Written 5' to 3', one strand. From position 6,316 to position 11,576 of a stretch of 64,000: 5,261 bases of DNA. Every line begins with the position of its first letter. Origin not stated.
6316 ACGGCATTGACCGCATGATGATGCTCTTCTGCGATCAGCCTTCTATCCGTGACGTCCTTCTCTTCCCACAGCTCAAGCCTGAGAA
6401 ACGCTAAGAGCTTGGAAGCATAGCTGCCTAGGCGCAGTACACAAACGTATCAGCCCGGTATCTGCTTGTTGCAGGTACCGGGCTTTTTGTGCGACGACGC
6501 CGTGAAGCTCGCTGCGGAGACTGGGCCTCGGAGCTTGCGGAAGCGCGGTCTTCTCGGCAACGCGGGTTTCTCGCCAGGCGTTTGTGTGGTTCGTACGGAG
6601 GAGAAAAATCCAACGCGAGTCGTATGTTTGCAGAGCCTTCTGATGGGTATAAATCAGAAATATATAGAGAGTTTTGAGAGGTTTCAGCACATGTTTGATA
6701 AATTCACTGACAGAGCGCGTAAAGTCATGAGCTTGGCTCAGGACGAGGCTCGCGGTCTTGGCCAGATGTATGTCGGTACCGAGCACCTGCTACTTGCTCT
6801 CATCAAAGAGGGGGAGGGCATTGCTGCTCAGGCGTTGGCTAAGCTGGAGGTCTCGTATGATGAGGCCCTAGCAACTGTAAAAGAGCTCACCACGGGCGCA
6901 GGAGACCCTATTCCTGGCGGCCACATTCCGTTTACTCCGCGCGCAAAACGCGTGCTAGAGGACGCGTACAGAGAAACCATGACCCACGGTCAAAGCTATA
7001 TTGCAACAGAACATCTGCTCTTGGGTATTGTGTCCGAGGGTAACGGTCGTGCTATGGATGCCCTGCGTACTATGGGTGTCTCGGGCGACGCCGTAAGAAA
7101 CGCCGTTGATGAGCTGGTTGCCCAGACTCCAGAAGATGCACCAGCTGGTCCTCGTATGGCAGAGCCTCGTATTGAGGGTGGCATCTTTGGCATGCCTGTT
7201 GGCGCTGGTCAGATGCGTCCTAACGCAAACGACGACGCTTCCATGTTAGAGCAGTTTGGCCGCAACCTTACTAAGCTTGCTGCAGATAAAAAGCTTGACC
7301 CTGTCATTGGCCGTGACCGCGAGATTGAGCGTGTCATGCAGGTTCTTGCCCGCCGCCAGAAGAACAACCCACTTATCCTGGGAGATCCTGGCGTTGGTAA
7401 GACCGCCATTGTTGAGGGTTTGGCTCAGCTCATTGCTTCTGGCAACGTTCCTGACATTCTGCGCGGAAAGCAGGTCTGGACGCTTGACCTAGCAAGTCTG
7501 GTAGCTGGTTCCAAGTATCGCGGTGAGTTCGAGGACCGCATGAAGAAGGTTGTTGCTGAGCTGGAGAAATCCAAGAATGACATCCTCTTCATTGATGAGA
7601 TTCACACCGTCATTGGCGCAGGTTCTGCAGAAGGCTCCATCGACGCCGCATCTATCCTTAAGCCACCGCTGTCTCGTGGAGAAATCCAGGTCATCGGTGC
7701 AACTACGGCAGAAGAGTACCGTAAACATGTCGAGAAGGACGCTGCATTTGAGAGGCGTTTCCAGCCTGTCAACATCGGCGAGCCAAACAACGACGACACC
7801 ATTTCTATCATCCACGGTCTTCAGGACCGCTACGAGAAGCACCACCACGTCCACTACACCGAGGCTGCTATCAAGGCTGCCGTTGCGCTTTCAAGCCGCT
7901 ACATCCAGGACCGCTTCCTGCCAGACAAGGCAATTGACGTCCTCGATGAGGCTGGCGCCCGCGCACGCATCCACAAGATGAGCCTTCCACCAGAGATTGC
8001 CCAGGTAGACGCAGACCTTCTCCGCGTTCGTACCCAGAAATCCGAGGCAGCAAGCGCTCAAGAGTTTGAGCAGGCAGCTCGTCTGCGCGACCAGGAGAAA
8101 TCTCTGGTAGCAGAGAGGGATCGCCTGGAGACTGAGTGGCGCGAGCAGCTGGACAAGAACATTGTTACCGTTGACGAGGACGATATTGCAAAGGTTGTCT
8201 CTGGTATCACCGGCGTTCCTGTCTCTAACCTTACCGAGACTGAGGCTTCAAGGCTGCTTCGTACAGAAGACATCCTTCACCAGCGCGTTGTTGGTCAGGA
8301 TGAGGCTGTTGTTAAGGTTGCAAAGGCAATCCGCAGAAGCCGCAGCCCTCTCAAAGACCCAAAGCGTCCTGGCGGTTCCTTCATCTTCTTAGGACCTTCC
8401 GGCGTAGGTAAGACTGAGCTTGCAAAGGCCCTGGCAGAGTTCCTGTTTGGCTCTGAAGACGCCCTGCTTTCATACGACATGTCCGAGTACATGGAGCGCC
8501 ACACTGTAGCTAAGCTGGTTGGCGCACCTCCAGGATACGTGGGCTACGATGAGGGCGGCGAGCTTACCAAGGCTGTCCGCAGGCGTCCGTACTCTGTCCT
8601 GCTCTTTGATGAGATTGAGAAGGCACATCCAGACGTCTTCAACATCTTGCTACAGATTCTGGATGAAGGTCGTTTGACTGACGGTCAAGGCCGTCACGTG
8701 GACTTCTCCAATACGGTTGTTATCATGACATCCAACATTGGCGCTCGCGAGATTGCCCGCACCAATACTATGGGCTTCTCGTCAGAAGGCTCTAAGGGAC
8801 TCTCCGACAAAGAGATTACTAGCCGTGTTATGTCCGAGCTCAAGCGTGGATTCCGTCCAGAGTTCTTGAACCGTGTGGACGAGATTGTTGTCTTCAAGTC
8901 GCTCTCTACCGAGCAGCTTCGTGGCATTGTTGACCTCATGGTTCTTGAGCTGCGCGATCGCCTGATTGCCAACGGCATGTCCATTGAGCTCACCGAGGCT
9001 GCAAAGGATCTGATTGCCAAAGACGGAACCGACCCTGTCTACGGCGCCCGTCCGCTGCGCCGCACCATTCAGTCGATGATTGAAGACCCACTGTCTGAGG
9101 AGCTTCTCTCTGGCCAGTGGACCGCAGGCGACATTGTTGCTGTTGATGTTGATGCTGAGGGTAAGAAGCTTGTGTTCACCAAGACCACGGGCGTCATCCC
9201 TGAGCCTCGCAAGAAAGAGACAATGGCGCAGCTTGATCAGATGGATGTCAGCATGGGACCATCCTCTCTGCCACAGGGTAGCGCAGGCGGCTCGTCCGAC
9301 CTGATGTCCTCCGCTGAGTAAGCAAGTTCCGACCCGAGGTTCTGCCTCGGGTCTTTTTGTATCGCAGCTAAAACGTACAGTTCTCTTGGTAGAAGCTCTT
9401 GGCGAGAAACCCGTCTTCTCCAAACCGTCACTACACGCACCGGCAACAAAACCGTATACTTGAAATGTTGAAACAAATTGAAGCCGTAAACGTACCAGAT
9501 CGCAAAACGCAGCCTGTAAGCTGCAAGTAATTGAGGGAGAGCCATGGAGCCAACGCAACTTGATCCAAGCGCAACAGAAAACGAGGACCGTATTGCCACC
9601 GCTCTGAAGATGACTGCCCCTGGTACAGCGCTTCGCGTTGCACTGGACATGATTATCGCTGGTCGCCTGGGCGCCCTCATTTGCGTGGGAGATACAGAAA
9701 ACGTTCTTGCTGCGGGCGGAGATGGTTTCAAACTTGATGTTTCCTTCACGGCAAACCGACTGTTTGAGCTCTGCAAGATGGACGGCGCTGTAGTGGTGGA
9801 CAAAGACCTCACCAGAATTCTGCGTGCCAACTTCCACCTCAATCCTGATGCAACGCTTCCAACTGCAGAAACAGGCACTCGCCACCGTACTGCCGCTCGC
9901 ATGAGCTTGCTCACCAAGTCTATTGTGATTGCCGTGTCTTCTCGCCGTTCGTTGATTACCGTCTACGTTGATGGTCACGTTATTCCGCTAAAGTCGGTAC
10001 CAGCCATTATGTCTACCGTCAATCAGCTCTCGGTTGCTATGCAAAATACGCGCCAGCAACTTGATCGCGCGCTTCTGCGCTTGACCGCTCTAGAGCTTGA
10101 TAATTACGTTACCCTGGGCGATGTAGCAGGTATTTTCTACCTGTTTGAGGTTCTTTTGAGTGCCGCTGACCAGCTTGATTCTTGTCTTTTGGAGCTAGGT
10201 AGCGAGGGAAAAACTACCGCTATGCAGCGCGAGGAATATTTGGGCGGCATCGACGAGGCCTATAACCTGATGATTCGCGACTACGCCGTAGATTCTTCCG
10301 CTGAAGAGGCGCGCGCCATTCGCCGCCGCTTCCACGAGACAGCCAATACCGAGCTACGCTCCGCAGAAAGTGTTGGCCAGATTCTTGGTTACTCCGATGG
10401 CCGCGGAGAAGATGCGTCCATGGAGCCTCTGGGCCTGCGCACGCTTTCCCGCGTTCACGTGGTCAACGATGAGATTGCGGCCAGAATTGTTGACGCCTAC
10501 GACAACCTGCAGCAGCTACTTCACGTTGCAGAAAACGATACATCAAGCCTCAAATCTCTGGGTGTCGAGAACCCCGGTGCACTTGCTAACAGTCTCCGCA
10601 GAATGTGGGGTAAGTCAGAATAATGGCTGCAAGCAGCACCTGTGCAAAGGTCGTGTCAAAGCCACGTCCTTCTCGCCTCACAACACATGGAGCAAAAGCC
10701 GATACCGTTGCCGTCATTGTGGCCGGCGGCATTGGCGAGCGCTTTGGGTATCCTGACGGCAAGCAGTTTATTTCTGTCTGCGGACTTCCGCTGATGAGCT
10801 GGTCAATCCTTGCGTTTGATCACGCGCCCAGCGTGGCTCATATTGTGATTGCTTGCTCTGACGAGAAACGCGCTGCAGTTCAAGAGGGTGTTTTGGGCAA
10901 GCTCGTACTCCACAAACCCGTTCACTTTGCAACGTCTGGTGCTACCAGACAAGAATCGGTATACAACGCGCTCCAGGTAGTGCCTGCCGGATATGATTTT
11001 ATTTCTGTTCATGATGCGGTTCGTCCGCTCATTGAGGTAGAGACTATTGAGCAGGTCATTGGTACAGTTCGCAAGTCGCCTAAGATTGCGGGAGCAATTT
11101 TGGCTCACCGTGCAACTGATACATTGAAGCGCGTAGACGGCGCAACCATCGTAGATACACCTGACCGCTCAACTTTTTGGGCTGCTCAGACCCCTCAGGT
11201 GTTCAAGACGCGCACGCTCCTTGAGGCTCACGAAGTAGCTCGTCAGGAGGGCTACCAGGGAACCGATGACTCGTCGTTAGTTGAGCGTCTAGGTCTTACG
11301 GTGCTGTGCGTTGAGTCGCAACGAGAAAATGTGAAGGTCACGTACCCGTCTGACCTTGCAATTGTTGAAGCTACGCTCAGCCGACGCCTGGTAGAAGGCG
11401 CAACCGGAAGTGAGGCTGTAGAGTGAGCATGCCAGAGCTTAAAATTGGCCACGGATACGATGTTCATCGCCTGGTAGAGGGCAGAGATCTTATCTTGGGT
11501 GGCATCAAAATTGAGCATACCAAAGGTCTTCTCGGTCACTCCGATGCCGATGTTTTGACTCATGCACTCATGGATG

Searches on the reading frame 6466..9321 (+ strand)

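Call 21: search_protein_families(library=pfam, proteins=[window:6466-9321:+])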
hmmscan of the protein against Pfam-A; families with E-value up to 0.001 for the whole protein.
window:6466-9321:+ (951 aa): 22 families
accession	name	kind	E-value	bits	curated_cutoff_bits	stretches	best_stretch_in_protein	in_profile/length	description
PF07724.20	AAA_2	-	1.5e-68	230.4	27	1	635-807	2-166/166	AAA domain (Cdc48 subfamily)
PF17871.7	AAA_lid_9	-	3.4e-33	114.1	22.8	1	442-543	2-103/104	AAA lid domain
PF02861.25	Clp_N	-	5.4e-28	97.4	20.7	2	91-141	1-51/53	Clp amino terminal domain, pathogenicity island component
PF10431.15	ClpB_D2-small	-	2e-26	92.3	21.9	1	813-893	1-81/81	C-terminal, D2-small domain, of ClpB protein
PF00004.35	AAA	-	1.8e-22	80.6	21.2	2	303-415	2-110/131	ATPase family associated with various cellular activities (AAA)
PF07728.20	AAA_5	-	2.1e-20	73.6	22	1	639-760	2-125/139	AAA domain (dynein-related subfamily)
PF13191.12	AAA_16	-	4.1e-11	44.1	32.6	1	280-323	2-48/167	AAA ATPase domain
PF13401.12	AAA_22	-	1.4e-09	38.8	27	1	637-733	6-109/130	AAA domain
PF00158.32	Sigma54_activat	-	2.8e-09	37.3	20.2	1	638-757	24-142/168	Sigma-54 interaction domain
PF05621.17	TniB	-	5.6e-09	36.1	22.4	1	342-437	91-184/189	Bacterial TniB protein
PF13238.12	AAA_18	-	2.2e-08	35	29.4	1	303-380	2-81/128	AAA domain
PF02151.25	UVR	-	8.9e-07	28.9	21.5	1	521-547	7-33/36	UvrB/uvrC motif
PF01078.27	Mg_chelatase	-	4.3e-06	26.7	20.3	0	287-339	11-62/207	Magnesium chelatase, subunit ChlI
PF20030.5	bpMoxR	-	5.5e-06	26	27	0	280-328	14-59/205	MoxR domain in the MoxR-vWA-beta-propeller ternary systems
PF13173.12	AAA_14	-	8.1e-06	26.3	27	0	303-385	6-77/129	AAA domain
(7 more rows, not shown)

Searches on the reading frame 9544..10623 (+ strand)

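Call 21: search_protein_families(library=pfam, proteins=[window:9544-10623:+])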
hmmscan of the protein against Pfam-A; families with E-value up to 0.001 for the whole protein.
window:9544-10623:+ (359 aa): 2 families
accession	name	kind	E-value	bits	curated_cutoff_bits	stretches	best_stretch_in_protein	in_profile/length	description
PF10635.14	DisA-linker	-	3.8e-34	118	25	1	149-286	1-138/142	DisA bacterial checkpoint controller linker region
PF02457.21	DAC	-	1.8e-23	82.8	27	1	33-145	3-118/119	DisA bacterial checkpoint controller nucleotide-binding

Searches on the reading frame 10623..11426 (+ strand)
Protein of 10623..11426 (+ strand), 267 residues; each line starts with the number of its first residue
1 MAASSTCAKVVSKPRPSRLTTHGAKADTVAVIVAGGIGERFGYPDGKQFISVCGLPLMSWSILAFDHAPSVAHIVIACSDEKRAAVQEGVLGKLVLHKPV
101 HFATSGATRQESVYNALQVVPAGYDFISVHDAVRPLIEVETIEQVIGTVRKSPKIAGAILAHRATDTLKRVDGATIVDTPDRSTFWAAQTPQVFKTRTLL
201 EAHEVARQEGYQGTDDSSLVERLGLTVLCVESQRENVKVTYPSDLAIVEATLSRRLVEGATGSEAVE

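Call 21: search_protein_families(library=pfam, proteins=[window:10623-11426:+])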
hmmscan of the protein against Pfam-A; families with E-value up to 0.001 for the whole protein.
window:10623-11426:+ (267 aa): 3 families
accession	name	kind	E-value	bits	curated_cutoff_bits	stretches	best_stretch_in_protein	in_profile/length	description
PF01128.25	IspD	-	1.7e-56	191.9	27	1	29-253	2-220/221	2-C-methyl-D-erythritol 4-phosphate cytidylyltransferase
PF12804.13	NTP_transf_3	-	8.7e-07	29.7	27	1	30-154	1-116/160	MobA-like NTP transferase domain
PF02348.25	CTP_transf_3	-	8.5e-05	22.9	22.6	1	46-224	15-192/217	Cytidylyltransferase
